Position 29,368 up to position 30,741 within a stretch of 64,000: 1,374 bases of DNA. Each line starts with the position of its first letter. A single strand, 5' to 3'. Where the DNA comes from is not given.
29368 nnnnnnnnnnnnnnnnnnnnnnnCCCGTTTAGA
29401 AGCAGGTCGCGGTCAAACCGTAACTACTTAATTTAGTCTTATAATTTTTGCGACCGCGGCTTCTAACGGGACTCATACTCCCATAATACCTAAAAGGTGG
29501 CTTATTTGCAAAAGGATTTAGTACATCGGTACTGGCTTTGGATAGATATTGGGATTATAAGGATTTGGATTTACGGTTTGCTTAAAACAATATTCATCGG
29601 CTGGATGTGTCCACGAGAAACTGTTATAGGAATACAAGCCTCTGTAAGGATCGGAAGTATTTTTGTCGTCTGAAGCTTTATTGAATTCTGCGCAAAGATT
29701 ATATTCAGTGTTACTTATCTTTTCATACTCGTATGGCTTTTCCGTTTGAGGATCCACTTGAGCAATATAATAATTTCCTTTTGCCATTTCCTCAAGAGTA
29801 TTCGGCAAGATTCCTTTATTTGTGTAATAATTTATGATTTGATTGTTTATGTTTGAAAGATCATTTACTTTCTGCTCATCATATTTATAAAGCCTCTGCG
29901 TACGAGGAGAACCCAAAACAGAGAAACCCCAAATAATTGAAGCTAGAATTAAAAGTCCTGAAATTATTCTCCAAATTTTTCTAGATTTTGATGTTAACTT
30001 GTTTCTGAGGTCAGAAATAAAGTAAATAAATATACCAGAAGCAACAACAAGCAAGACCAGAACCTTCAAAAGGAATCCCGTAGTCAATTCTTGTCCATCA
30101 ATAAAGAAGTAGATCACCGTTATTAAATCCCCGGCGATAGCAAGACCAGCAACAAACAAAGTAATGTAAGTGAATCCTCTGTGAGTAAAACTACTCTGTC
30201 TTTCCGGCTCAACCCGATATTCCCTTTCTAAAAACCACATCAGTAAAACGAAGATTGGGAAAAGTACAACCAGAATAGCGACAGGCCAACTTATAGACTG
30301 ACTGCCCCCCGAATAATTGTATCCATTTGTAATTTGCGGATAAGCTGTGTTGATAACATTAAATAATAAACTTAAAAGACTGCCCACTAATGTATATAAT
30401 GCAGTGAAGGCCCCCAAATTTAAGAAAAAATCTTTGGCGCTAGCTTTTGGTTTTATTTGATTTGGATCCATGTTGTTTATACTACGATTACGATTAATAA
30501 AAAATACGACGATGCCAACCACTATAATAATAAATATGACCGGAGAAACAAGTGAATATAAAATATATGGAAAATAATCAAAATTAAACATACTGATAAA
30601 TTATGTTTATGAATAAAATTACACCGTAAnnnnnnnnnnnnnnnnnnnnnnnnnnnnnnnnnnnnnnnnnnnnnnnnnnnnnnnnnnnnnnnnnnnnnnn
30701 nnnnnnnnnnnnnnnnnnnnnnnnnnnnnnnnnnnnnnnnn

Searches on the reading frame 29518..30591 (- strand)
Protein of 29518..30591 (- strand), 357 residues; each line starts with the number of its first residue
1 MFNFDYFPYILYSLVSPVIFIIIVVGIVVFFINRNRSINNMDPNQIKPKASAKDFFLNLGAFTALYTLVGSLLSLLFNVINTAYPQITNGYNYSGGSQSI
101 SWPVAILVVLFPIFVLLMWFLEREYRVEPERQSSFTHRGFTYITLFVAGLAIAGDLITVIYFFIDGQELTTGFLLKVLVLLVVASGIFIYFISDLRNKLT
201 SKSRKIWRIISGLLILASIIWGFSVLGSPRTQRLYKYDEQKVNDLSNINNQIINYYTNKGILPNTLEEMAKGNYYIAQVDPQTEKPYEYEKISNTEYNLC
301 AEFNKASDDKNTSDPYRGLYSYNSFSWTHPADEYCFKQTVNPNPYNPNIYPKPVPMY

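Call 66: search_protein_families(library=pfam, proteins=[window:29518-30591:-], max_evalue=0.0001)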
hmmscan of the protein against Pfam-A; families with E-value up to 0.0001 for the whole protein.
window:29518-30591:- (357 aa): 1 family
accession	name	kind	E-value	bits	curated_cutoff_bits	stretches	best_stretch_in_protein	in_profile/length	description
PF18920.5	DUF5671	-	1e-19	71.2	28.4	1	55-184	2-125/132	Domain of unknown function (DUF5671)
